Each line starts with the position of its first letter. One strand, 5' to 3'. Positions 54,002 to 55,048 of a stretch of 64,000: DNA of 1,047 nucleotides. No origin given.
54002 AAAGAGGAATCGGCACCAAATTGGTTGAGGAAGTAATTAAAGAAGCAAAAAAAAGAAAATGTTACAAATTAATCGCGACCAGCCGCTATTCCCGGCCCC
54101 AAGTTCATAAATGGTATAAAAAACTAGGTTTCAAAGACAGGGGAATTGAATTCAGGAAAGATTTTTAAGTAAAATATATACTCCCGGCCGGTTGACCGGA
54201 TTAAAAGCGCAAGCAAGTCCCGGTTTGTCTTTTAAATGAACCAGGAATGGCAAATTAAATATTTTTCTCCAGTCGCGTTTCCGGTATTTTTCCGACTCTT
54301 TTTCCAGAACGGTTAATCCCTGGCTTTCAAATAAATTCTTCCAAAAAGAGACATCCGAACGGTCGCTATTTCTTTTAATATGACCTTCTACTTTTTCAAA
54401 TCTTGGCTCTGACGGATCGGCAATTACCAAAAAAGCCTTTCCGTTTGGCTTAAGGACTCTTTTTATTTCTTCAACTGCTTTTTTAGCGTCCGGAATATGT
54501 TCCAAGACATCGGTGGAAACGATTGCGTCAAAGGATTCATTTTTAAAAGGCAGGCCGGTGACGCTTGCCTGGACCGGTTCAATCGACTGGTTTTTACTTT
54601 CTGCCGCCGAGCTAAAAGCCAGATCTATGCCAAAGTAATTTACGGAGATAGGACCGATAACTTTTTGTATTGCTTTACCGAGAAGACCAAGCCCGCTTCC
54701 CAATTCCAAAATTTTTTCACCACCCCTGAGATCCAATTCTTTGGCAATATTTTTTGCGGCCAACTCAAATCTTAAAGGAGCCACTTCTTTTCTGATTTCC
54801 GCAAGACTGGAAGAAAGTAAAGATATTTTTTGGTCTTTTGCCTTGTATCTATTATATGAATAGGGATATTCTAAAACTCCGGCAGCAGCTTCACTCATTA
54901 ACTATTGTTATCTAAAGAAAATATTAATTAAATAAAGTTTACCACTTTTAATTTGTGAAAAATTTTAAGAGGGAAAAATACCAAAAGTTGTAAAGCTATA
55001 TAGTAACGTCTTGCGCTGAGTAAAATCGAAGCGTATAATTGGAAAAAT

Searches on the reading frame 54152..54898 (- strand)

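Call 45: search_protein_families(library=pfam, proteins=[window:54152-54898:-], max_evalue=0.01)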
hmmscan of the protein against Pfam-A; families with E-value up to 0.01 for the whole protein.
window:54152-54898:- (248 aa): 10 families
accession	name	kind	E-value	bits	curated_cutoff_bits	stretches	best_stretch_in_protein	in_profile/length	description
PF08241.18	Methyltransf_11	-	6.7e-19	68.8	21.2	1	64-156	1-94/95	Methyltransferase domain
PF13489.12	Methyltransf_23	-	4.7e-16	59.4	27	1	43-199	5-163/164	Methyltransferase domain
PF13649.12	Methyltransf_25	-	4.1e-15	56.7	27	1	63-153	1-97/97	Methyltransferase domain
PF08242.18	Methyltransf_12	-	2.6e-12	47.8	30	1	64-154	1-97/98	Methyltransferase domain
PF13847.12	Methyltransf_31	-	1e-11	45.2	27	1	58-179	2-127/145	Methyltransferase domain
PF01209.24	Ubie_methyltran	-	1.1e-07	32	20.1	1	58-157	46-151/233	ubiE/COQ5 methyltransferase family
PF02353.26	CMAS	-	0.00026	20.8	27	1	49-155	52-162/273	Mycolic acid cyclopropane synthetase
PF05175.20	MTS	-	0.00077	19.6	23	1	47-160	19-141/170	Methyltransferase small domain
PF05219.18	DREV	-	0.0045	16.6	26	1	62-183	97-212/265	DREV methyltransferase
PF10294.15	Methyltransf_16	-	0.006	16.8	21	0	58-87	45-74/174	Lysine methyltransferase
